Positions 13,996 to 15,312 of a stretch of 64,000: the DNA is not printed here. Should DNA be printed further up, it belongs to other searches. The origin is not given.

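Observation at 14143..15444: RiPP-type NHLP leader fused to a full-size prenyltransferase/terpene-cyclase-repeat domain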

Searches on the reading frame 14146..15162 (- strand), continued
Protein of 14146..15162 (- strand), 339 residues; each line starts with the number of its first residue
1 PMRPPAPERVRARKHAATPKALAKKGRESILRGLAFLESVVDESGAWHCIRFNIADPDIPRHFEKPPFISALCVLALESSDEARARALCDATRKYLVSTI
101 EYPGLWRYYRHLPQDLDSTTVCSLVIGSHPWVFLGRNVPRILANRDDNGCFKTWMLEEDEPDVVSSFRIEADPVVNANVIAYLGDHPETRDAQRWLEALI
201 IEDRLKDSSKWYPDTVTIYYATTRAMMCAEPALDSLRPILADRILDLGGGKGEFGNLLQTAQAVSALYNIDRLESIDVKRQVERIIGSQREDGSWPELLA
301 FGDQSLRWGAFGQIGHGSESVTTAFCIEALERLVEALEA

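Call 46: find_encoding_contigs(protein=P0386, flank=10000, max_places=1)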
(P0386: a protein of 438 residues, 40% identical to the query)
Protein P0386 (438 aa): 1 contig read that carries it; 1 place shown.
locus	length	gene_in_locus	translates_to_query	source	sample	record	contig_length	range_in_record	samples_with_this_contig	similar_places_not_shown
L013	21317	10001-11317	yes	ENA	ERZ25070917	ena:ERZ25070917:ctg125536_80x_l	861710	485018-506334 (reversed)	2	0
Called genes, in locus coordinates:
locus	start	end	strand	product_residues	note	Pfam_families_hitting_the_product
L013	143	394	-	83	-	PF02979:NHase_alpha (weak)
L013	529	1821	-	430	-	PF04820:Trp_halogenase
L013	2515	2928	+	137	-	-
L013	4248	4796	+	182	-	-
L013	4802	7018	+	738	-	PF03412:Peptidase_C39, PF00664:ABC_membrane, PF00005:ABC_tran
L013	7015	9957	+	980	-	PF00664:ABC_membrane (weak), PF00005:ABC_tran, PF02463:SMC_N (faint)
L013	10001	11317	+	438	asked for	-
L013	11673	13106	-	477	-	PF01232:Mannitol_dh, PF08125:Mannitol_dh_C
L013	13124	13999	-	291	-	PF00165:HTH_AraC (faint), PF12833:HTH_18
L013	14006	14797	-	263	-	PF23441:SDR, PF00106:adh_short, PF08659:KR (weak), PF13561:adh_short_C2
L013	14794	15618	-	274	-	PF00528:BPD_transp_1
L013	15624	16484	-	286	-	PF00528:BPD_transp_1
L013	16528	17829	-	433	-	PF01547:SBP_bac_1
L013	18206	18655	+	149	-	PF06240:COXG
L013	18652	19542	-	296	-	PF01063:Aminotran_4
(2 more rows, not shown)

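Call 65: search_protein_families(library=ncbifam, proteins=[L012:11295-12674:+, L012:12700-13581:+, L012:7998-8690:+, L012:5975-6316:+, L012:10001-11308:+], max_evalue=0.01)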
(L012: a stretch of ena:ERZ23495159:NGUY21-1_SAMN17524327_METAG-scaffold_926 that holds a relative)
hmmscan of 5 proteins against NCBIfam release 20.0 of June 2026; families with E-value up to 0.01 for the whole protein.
L012:11295-12674:+ (459 aa): 55 families (the best 25 are shown)
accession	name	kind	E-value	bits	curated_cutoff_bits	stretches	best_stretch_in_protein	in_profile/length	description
NF008845.0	PRK11883.1-5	equivalog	1.8e-31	109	560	2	4-134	3-137/468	protoporphyrinogen oxidase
TIGR00562.1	proto_IX_ox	equivalog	5.6e-30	104.3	97.85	2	6-131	3-122/470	protoporphyrinogen oxidase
NF005560.0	PRK07233.1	equivalog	1.1e-24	87.1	252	2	219-455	196-427/435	hypothetical protein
NF008841.0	PRK11883.1-1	equivalog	6.7e-19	68.1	517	2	4-101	2-101/453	protoporphyrinogen oxidase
TIGR03467.1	HpnE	equivalog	6.9e-18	65.2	283.05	1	8-452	1-428/430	hydroxysqualene dehydroxylase HpnE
NF045637.1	carotdesatCrtDProt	equivalog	3.8e-11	42.2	580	1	8-63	1-54/485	1-hydroxycarotenoid 3,4-desaturase CrtD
NF008843.0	PRK11883.1-3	equivalog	1.9e-10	40.4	406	1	7-79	3-77/424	protoporphyrinogen oxidase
TIGR02734.1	crtI_fam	subfamily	9.8e-10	37.7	238.1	1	9-65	2-56/504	phytoene desaturase family protein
NF005548.0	PRK07208.1-4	equivalog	7.6e-09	34.7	389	1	4-100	2-96/488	hypothetical protein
TIGR02730.1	carot_isom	equivalog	1.1e-08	34.4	586.9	1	217-385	224-411/493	carotenoid isomerase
NF058655.1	CrtID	equivalog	5.9e-08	32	640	1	8-63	1-54/478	bifunctional phytoene desaturase/3,4-desaturase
TIGR02731.1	phytoene_desat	equivalog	7e-08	31.6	569.4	1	7-117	1-109/453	15-cis-phytoene desaturase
NF005547.0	PRK07208.1-3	equivalog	1.4e-07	30.7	380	1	5-61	4-58/465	hypothetical protein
NF053546.1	violacein_VioA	equivalog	2.5e-06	27.1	600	1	8-67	2-64/411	flavin-dependent violacein biosynthesis tryptophan-2 monooxygenase VioA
TIGR02732.1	zeta_caro_desat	equivalog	3.2e-06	26.3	622.15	1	7-95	1-87/474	9,9'-di-cis-zeta-carotene desaturase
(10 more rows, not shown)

L012:12700-13581:+ (293 aa): 3 families
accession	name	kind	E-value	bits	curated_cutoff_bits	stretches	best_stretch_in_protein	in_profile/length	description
TIGR03794.1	NHLM_micro_HlyD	equivalog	1.3e-21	77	156.2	2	18-125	6-113/421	NHLP bacteriocin system secretion protein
TIGR01730.1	RND_mfp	subfamily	1e-07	31.2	94.9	1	154-237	133-212/322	efflux RND transporter periplasmic adaptor subunit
TIGR01843.1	type_I_hlyD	subfamily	1.3e-07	30.9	208.65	1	29-126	2-99/422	HlyD family type I secretion periplasmic adaptor subunit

L012:7998-8690:+ (230 aa): 1 family
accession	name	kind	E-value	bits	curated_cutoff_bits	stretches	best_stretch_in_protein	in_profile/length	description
TIGR02118.1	TIGR02118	subfamily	5.5e-06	27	30.5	1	126-211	5-87/103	EthD family reductase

L012:5975-6316:+ (113 aa): 0 families

L012:10001-11308:+ (435 aa): 2 families
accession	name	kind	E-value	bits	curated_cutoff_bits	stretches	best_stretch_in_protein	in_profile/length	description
TIGR03793.1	leader_NHLP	domain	1.1e-14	54.1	50.9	1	12-72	4-63/77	NHLP leader peptide family RiPP precursor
TIGR01323.1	nitrile_alph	equivalog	4.1e-06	26.4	249.85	1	25-71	115-160/189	nitrile hydratase subunit alpha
